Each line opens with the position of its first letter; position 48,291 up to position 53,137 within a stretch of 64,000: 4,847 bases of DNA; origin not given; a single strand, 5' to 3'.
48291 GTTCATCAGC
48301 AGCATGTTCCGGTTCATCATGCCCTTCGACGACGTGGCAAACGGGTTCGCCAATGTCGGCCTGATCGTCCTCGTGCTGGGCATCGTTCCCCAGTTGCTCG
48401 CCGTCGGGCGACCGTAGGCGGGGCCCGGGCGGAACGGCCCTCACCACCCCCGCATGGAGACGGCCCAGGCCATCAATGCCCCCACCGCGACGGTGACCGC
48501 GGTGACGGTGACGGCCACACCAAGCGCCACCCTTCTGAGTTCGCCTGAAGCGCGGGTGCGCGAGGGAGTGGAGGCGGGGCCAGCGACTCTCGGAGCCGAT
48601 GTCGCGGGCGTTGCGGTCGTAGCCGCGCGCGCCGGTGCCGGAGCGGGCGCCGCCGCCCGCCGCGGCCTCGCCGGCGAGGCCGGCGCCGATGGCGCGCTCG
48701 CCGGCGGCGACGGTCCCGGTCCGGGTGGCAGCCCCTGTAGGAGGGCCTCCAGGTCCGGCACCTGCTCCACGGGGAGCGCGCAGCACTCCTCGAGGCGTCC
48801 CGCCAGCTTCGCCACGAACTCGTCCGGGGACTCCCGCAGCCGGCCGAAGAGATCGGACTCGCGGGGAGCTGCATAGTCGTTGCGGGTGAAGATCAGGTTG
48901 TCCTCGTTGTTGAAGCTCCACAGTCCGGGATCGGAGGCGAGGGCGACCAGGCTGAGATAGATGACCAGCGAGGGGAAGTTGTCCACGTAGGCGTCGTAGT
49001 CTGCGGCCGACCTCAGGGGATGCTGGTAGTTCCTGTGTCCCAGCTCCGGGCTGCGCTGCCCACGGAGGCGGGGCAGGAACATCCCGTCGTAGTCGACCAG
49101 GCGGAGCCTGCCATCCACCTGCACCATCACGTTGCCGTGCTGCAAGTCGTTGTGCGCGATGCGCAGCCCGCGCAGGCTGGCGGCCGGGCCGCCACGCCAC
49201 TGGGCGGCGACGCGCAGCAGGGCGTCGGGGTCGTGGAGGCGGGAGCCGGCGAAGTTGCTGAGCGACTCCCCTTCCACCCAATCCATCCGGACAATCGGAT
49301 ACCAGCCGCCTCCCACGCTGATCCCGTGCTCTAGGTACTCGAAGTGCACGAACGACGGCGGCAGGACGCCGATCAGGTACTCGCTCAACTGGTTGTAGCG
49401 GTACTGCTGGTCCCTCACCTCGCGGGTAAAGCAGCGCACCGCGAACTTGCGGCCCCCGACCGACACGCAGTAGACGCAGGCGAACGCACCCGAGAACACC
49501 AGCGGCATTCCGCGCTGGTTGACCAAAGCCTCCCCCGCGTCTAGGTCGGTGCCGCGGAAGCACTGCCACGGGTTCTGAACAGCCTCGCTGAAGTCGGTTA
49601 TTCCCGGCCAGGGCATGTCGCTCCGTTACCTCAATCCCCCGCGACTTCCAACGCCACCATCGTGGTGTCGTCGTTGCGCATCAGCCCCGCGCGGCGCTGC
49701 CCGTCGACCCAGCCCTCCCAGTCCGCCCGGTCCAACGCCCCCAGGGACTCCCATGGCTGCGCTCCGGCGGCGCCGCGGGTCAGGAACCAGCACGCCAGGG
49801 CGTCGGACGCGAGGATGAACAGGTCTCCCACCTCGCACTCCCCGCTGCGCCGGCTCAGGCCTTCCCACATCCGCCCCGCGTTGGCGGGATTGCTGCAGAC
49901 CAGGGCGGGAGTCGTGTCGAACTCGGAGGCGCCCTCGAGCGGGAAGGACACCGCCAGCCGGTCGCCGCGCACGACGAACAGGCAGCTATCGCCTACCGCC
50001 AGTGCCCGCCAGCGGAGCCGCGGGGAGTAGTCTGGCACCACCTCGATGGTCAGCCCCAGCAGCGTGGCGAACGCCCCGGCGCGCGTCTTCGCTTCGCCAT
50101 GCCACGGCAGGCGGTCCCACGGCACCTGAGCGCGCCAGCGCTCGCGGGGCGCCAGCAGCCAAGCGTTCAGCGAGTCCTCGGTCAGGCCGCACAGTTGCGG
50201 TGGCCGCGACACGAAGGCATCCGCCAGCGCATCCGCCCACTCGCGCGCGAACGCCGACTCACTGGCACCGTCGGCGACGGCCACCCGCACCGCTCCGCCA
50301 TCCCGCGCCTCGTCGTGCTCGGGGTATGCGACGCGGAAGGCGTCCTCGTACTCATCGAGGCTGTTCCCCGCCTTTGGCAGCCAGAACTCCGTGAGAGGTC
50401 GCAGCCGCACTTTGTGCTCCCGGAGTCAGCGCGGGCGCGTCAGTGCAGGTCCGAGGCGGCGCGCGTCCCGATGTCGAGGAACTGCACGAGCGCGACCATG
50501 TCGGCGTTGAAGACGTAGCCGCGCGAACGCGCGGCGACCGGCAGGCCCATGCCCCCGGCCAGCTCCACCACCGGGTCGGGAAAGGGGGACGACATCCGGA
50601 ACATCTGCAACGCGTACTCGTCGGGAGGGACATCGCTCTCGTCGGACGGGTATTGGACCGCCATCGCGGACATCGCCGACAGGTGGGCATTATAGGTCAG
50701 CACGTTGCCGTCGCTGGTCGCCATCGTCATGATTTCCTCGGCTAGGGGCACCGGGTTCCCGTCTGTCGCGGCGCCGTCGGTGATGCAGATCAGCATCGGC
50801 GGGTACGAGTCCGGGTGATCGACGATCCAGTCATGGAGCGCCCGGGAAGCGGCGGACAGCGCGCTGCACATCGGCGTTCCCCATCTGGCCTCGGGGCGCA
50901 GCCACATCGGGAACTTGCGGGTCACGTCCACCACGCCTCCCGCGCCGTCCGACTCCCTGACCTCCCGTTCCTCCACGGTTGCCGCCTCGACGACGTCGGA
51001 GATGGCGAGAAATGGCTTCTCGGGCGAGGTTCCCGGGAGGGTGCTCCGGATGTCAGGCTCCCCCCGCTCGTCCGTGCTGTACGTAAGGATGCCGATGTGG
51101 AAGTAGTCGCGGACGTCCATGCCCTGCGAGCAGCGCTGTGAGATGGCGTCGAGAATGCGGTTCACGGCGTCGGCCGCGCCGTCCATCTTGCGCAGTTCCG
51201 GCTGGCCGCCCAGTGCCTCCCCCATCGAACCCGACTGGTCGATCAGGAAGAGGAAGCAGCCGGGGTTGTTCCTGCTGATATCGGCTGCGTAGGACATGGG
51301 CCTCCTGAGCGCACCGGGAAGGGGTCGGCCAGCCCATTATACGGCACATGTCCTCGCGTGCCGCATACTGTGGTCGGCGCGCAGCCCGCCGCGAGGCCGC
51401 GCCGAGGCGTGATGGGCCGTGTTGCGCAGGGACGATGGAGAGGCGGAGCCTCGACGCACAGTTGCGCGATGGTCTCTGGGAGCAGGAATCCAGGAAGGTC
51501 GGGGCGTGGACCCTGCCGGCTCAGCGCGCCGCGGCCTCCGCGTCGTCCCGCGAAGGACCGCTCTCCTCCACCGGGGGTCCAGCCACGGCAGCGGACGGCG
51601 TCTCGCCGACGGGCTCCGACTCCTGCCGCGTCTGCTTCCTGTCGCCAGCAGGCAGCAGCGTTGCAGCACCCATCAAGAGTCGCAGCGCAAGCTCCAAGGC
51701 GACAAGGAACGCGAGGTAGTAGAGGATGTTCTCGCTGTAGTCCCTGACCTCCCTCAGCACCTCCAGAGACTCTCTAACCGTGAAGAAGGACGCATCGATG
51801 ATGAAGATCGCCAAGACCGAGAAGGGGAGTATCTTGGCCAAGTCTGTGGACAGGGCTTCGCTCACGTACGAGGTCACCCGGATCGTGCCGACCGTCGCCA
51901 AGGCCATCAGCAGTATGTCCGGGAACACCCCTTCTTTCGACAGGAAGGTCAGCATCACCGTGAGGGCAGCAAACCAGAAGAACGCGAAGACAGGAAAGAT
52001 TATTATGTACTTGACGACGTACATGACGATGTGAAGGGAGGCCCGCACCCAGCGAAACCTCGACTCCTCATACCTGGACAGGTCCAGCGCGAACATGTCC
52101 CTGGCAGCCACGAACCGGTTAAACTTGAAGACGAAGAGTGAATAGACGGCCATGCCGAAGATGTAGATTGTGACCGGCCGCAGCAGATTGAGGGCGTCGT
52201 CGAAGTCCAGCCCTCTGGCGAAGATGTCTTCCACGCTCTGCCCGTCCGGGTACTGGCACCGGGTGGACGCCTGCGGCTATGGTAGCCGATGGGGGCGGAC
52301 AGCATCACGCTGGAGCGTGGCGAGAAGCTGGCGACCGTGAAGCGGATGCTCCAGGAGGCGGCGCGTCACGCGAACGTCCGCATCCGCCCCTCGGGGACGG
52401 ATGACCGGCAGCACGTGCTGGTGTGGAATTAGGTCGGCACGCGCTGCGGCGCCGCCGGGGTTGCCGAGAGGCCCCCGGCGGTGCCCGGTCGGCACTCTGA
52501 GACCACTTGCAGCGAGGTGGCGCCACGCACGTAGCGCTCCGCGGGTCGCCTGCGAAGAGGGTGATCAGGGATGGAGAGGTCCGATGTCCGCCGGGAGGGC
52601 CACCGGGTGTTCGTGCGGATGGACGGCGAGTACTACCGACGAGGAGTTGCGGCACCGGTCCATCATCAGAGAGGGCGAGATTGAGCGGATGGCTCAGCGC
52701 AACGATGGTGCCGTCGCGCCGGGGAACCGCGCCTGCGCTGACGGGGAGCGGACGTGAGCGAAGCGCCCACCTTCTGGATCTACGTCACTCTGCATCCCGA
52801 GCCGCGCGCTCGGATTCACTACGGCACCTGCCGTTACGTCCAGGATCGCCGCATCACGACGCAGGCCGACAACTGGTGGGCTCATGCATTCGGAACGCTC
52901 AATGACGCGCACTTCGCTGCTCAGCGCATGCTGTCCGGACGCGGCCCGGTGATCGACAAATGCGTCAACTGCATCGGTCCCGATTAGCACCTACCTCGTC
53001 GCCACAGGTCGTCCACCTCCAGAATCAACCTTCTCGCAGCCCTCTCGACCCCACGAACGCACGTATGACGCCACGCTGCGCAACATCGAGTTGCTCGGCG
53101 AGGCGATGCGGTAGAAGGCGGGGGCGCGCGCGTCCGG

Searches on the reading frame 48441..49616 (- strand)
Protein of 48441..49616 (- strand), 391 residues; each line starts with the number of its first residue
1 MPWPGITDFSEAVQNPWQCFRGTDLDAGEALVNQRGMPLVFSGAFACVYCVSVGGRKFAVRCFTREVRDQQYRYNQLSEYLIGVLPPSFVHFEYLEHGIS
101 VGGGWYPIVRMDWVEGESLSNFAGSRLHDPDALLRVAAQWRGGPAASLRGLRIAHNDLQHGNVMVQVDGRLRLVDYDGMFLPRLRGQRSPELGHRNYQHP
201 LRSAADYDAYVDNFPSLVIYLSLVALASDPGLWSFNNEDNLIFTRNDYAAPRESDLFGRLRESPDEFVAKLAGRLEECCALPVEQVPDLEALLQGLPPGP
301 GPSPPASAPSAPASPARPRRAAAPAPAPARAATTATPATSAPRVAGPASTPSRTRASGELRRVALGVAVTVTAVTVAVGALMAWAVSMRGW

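Call 39: search_protein_families(library=ncbifam, max_evalue=0.00001, proteins=[window:48441-49616:-])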
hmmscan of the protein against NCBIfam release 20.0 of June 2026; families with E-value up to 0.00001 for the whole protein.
window:48441-49616:- (391 aa): 0 families

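Call 64: search_protein_families(library=phrogs, max_evalue=0.01, proteins=[window:48441-49616:-])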
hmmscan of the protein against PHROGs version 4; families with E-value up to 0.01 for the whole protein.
window:48441-49616:- (391 aa): 0 families

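Call 65: search_protein_families(library=padloc, max_evalue=0.001, proteins=[window:48441-49616:-])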
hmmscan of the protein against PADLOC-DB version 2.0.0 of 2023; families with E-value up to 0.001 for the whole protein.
window:48441-49616:- (391 aa): 5 families
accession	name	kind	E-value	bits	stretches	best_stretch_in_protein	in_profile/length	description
PDLC02223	STK_OB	-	6.4e-74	247.8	1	1-295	1-296/562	-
PDLC04061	PD-T4-6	-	3.4e-06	24.8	0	307-386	303-379/510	-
PDLC04138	mad6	-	0.00012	19.1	1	42-177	363-496/659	mads_6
PDLC04040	PD-T4-6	-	0.00024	18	0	107-176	78-146/547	-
PDLC04055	PD-T4-6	-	0.00052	16.9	1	109-176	150-216/496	-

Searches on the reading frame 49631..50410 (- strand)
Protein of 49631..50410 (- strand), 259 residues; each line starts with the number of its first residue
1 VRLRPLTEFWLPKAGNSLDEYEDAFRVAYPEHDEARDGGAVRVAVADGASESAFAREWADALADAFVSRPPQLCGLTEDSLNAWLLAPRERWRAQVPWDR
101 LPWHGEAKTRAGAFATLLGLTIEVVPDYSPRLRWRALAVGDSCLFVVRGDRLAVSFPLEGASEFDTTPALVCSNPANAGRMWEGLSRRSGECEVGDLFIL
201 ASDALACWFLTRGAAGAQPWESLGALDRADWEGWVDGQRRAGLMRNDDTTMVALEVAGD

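Call 12: search_protein_families(library=pfam, max_evalue=0.01, proteins=[window:49631-50410:-])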
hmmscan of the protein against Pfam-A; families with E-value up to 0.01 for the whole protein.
window:49631-50410:- (259 aa): 1 family
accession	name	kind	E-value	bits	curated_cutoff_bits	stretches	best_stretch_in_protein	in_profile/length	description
PF13672.11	PP2C_2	-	0.00056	20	24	1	37-203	22-172/209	Protein phosphatase 2C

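Call 64: search_protein_families(library=phrogs, max_evalue=0.01, proteins=[window:49631-50410:-])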
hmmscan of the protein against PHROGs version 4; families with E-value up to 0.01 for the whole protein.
window:49631-50410:- (259 aa): 0 families

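Call 65: search_protein_families(library=padloc, max_evalue=0.001, proteins=[window:49631-50410:-])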
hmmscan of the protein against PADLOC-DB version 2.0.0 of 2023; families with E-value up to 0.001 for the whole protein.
window:49631-50410:- (259 aa): 1 family
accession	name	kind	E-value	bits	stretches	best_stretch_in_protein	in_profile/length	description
PDLC02222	PP2C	-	2.4e-26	90.5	1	38-256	27-239/242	-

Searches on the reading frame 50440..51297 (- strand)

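Call 12: search_protein_families(library=pfam, max_evalue=0.01, proteins=[window:50440-51297:-])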
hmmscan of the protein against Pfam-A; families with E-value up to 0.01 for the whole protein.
window:50440-51297:- (285 aa): 2 families
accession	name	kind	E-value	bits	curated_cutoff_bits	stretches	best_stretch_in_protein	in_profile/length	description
PF13519.12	VWA_2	-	0.00014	22.8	27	0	16-76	2-48/107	von Willebrand factor type A domain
PF00092.34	VWA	-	0.0087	16.7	23.8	0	17-78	4-50/174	von Willebrand factor type A domain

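Call 64: search_protein_families(library=phrogs, max_evalue=0.01, proteins=[window:50440-51297:-])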
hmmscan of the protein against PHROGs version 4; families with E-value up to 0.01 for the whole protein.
window:50440-51297:- (285 aa): 0 families

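Call 65: search_protein_families(library=padloc, max_evalue=0.001, proteins=[window:50440-51297:-])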
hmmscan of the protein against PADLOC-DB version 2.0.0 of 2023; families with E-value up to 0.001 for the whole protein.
window:50440-51297:- (285 aa): 1 family
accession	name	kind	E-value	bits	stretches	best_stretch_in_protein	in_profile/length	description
PDLC02224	TerY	-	4.9e-81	270.3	1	1-281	1-274/277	-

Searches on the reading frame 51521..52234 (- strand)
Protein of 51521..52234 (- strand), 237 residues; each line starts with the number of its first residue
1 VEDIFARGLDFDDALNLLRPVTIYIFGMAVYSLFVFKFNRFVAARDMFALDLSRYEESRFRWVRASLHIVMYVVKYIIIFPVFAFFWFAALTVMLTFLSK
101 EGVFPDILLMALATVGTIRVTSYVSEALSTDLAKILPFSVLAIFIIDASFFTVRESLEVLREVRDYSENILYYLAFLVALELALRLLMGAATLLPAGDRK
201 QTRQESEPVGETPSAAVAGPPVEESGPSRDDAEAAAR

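Call 12: search_protein_families(library=pfam, max_evalue=0.01, proteins=[window:51521-52234:-])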
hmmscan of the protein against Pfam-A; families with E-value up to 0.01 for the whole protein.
window:51521-52234:- (237 aa): 0 families

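Call 23: find_encoding_contigs(protein=window:51521-52234:-, flank=10000, max_places=10)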
Protein window:51521-52234:- (237 aa): 2 contigs read that carry it; 1 place shown.
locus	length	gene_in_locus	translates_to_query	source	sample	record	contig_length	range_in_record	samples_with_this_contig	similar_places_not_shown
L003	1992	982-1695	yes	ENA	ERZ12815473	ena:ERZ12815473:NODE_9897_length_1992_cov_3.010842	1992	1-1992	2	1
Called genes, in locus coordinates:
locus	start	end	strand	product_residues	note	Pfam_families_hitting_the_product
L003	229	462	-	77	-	-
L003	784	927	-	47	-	-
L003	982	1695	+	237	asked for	-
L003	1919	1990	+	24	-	?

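Call 64: search_protein_families(library=phrogs, max_evalue=0.01, proteins=[window:51521-52234:-])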
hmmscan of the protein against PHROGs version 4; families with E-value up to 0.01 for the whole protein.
window:51521-52234:- (237 aa): 0 families

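Call 65: search_protein_families(library=padloc, max_evalue=0.001, proteins=[window:51521-52234:-])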
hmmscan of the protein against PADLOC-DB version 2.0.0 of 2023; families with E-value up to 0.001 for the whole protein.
window:51521-52234:- (237 aa): 0 families

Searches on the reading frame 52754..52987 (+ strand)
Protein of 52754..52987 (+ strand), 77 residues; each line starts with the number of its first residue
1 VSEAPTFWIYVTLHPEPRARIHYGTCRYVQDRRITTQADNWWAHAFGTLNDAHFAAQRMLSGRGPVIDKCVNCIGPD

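Call 12: search_protein_families(library=pfam, max_evalue=0.01, proteins=[window:52754-52987:+])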
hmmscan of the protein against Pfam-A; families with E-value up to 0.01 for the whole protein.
window:52754-52987:+ (77 aa): 0 families

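Call 15: find_encoding_contigs(protein=window:52754-52987:+, flank=10000, max_places=10)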
Protein window:52754-52987:+ (77 aa): 3 contigs read that carry it; 2 places shown.
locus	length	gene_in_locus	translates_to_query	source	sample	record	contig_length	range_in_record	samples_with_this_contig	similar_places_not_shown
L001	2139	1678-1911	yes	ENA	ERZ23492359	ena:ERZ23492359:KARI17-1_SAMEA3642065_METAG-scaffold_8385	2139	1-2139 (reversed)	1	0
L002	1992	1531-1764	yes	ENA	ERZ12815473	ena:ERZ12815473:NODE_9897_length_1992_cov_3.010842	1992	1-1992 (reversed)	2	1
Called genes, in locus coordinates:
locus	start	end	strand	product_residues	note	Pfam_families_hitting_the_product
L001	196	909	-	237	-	-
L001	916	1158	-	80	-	-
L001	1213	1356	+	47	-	-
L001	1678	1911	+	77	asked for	-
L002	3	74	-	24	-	?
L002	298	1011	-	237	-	-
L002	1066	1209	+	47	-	-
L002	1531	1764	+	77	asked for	-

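Call 28: list_cluster_members(proteins=[window:52754-52987:+, window:51521-52234:-, window:50440-51297:-])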
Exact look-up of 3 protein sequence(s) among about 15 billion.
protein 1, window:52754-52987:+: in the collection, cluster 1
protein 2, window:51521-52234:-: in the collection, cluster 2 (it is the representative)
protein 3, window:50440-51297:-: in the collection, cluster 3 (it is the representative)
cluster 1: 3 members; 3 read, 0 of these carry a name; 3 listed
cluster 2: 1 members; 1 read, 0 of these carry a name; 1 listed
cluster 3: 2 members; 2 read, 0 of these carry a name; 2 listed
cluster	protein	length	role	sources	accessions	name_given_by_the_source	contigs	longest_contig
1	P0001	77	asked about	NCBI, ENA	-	-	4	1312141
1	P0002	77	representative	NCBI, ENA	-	-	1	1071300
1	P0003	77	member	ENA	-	-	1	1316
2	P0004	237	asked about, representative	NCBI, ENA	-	-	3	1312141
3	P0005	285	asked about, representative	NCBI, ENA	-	-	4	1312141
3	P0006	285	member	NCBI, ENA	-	-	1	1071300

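Call 29: find_encoding_contigs(protein=P0002, flank=10000, max_places=6)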
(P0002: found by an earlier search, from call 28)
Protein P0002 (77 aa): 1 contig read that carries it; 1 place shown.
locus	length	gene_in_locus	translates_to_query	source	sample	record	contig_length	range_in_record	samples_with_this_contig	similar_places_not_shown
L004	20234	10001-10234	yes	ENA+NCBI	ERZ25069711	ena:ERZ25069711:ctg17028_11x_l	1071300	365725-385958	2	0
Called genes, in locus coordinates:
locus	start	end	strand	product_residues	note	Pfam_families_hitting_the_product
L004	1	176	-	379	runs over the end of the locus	-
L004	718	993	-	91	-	-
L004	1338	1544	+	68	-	-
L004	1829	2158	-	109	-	-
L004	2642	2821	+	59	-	-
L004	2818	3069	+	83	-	-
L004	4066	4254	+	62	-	-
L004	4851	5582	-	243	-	-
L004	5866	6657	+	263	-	-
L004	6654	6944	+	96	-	PF01909:NTP_transf_2, PF18765:Polbeta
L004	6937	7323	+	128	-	PF01934:HepT-like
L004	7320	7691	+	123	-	PF04313:HSDR_N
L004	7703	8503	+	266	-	PF04313:HSDR_N, PF04851:ResIII, PF18766:SWI2_SNF2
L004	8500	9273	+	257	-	PF18766:SWI2_SNF2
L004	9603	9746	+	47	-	-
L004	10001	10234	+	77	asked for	-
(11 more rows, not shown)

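Call 30: find_encoding_contigs(protein=P0003, flank=10000, max_places=6)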
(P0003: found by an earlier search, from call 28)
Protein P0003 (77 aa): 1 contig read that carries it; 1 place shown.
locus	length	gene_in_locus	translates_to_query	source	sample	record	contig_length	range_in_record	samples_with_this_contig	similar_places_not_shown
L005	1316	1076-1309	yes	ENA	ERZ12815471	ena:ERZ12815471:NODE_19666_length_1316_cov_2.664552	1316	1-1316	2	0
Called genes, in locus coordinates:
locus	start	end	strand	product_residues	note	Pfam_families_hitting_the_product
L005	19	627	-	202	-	-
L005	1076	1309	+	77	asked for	-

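Call 33: find_encoding_contigs(protein=P0006, flank=10000, max_places=6)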
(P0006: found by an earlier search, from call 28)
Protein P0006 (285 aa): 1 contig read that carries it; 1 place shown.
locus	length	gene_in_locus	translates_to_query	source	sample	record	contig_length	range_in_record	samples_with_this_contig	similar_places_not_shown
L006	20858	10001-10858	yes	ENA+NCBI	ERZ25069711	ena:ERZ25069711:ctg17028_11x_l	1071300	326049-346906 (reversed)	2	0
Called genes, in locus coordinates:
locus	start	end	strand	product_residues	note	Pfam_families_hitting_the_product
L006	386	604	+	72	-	PF02371:Transposase_20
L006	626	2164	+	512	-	PF00497:SBP_bac_3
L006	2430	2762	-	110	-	PF09827:CRISPR_Cas2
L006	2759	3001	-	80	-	-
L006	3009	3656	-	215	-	PF01867:Cas_Cas1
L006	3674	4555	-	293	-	-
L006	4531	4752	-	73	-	PF18541:RuvC_III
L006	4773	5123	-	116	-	PF13395:HNH_4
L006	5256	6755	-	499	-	PF18470:Cas9_a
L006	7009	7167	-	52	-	-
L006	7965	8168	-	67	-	-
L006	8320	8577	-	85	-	-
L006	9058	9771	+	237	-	-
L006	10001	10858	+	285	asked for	-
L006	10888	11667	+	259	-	PF13672:PP2C_2 (weak)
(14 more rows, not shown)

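Call 64: search_protein_families(library=phrogs, max_evalue=0.01, proteins=[window:52754-52987:+])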
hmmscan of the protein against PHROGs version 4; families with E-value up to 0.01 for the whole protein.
window:52754-52987:+ (77 aa): 0 families

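Call 65: search_protein_families(library=padloc, max_evalue=0.001, proteins=[window:52754-52987:+])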
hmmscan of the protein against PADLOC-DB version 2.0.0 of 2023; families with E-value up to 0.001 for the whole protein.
window:52754-52987:+ (77 aa): 0 families

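Call 80: search_solved_structures(query=window:52754-52987:+, max_evalue=1)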
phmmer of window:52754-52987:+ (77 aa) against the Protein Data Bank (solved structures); distinct sequences matched with E-value up to 1: 0.
